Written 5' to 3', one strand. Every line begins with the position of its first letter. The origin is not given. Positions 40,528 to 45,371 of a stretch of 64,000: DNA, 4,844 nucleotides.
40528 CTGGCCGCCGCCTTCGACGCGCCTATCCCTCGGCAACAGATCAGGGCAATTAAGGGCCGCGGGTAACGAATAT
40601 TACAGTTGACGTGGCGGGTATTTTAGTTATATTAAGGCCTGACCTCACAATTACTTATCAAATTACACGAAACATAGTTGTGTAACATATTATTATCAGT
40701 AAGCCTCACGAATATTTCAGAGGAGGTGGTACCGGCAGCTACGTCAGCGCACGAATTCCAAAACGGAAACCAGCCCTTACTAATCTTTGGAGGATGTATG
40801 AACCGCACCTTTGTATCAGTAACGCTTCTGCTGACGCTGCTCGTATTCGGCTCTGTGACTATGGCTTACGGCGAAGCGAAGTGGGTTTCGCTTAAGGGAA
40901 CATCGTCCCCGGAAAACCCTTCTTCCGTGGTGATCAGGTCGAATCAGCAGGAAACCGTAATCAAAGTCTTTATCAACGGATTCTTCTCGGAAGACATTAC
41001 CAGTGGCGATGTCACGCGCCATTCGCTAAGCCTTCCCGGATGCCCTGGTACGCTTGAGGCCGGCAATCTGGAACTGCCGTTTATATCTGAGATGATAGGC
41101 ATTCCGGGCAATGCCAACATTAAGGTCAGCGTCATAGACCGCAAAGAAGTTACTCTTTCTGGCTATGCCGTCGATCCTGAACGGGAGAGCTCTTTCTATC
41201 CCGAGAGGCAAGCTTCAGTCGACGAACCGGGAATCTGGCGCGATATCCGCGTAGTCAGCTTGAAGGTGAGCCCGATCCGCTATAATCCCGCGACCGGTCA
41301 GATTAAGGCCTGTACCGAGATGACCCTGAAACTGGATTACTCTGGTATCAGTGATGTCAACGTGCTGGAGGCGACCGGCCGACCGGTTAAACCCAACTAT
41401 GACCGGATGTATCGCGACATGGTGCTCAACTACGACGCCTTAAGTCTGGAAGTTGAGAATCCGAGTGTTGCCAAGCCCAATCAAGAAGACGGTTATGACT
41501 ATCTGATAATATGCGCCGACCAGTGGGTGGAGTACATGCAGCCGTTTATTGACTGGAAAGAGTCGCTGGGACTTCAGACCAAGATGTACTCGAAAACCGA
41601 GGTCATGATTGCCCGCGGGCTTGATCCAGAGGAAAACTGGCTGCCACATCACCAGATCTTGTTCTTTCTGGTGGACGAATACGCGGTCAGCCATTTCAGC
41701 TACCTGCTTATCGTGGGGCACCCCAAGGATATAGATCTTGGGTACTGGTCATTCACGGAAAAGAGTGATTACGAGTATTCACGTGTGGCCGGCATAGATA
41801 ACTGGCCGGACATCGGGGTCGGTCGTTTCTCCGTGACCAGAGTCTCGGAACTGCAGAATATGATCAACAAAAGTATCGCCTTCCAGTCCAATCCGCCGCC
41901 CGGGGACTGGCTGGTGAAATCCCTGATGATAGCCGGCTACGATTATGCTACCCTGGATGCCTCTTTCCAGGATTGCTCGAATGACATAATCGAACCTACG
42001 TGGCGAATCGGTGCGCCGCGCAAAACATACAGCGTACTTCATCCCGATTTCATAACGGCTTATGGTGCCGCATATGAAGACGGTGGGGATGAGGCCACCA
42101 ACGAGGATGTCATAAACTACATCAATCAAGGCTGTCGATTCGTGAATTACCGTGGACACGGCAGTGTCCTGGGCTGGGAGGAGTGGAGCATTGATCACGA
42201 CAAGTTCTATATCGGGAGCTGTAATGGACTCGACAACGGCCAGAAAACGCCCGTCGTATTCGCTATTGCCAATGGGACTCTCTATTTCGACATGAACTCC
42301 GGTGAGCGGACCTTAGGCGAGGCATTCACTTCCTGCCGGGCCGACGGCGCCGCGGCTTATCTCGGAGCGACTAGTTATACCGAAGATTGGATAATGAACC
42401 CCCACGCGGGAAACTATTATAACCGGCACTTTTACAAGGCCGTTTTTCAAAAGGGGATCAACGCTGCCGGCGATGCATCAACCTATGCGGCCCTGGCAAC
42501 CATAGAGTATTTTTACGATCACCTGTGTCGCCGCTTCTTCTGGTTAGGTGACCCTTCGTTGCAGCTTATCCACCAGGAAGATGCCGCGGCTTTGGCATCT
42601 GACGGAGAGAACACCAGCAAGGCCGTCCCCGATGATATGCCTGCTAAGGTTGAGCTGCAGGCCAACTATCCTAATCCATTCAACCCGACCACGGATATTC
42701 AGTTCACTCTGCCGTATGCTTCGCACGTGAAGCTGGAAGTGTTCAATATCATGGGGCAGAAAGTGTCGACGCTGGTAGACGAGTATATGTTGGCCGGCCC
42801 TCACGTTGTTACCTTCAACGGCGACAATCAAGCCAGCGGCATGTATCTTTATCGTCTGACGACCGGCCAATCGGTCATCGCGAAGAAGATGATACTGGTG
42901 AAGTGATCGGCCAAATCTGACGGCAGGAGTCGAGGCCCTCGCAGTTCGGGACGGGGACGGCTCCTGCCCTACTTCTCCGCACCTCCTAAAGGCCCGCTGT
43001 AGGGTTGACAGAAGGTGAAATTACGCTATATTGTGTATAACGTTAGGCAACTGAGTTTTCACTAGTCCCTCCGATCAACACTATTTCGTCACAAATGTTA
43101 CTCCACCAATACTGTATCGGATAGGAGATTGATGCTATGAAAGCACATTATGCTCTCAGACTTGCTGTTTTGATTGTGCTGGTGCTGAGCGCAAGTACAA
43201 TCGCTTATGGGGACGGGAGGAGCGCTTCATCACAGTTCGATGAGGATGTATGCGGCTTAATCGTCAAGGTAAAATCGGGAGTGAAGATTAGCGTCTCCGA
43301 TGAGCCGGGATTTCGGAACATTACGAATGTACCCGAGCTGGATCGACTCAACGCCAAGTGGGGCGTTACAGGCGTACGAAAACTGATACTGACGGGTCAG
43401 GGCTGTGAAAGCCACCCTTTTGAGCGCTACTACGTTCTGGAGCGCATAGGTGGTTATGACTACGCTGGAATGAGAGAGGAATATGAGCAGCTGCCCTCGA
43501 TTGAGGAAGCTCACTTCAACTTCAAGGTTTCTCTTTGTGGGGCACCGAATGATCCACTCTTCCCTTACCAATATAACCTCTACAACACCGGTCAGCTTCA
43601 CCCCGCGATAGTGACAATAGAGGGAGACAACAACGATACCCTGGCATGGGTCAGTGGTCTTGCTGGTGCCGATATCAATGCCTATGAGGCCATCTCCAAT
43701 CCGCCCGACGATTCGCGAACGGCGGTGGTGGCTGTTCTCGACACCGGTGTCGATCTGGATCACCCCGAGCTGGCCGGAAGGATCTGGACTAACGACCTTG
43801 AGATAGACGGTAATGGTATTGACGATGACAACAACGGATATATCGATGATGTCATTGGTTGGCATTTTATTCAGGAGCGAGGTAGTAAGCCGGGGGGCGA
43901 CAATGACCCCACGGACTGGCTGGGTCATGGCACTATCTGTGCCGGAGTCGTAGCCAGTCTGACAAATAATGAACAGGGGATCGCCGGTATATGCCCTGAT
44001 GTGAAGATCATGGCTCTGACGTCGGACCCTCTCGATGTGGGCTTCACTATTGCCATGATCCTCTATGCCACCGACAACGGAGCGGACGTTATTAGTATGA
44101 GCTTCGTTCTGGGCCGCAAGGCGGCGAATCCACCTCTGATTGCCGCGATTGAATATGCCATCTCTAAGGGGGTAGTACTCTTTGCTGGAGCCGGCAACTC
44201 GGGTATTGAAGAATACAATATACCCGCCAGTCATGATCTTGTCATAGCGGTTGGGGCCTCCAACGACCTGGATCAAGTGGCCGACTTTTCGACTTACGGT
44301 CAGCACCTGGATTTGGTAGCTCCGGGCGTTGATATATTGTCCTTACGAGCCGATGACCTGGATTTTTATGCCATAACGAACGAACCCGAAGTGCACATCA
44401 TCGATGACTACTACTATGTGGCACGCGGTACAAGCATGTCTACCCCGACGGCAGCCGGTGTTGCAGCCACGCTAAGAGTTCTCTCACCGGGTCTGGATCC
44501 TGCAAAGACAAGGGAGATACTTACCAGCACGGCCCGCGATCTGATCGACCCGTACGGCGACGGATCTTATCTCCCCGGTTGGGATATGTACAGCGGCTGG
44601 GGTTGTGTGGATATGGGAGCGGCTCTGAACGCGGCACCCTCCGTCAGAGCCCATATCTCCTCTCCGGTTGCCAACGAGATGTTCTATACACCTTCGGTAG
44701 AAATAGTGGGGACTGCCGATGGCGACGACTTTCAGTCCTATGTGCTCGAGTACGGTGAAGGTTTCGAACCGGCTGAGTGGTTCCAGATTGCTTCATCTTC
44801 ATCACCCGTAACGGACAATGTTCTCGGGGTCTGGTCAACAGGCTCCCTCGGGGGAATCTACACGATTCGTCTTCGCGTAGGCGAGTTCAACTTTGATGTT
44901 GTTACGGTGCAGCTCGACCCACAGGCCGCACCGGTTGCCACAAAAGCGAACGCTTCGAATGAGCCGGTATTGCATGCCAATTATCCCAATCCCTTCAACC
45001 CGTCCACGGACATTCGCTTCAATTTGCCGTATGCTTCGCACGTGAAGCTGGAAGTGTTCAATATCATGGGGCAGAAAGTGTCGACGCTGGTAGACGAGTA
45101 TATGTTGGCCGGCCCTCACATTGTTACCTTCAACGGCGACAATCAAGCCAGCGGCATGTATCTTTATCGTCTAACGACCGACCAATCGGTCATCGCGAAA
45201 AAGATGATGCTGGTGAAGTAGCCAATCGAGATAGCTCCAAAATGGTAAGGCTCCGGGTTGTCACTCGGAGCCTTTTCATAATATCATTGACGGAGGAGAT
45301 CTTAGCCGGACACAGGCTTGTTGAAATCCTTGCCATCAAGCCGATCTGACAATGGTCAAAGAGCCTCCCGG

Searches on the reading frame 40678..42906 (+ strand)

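Call 19: search_protein_families(library=pfam, proteins=[window:40678-42906:+], max_evalue=0.001)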
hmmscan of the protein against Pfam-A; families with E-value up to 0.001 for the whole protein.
window:40678-42906:+ (742 aa): 3 families
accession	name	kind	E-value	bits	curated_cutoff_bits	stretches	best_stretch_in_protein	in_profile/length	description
PF01364.23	Peptidase_C25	-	3.8e-48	165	23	1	275-630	1-374/374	Peptidase family C25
PF08126.16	Propeptide_C25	-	3.1e-14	53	22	2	170-221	121-172/205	Propeptide_C25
PF18962.6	Por_Secre_tail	-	4.1e-08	33.8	27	1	664-739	2-74/75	Secretion system C-terminal sorting domain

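Call 22: search_protein_families(library=ncbifam, proteins=[window:40678-42906:+], max_evalue=0.001)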
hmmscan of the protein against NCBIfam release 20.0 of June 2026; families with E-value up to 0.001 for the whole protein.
window:40678-42906:+ (742 aa): 5 families
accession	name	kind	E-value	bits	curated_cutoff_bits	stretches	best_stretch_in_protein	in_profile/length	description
NF033707.1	T9SS_sortase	equivalog_domain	3.6e-28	97.8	420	2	356-646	478-749/1095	type IX secretion system sortase PorU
TIGR04183.1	Por_Secre_tail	domain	6.7e-11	42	23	1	664-740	2-71/72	T9SS type A sorting domain-containing protein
NF052324.1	PorU_rel_Nterm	equivalog_domain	1.2e-09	36.9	450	1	363-635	510-770/879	putative type IX secretion system sortase PorU2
NF038113.1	T9SSA_dep_M36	equivalog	2.2e-06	26.1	885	1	644-740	778-868/869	T9SS-dependent M36 family metallopeptidase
NF052323.1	T9SSA_dep_M6i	equivalog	1.2e-05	23.5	600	1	663-731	960-1028/1043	T9SS-dependent M6-like inactivated metalloprotease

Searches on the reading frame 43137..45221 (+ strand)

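Call 20: search_protein_families(library=pfam, proteins=[window:43137-45221:+], max_evalue=0.001)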
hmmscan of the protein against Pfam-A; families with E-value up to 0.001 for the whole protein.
window:43137-45221:+ (694 aa): 2 families
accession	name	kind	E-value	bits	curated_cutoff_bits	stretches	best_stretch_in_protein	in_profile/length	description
PF00082.27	Peptidase_S8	-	2.6e-46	158.7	21.8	1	195-469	3-276/288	Subtilase family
PF18962.6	Por_Secre_tail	-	4.3e-07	30.6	27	1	616-691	2-74/75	Secretion system C-terminal sorting domain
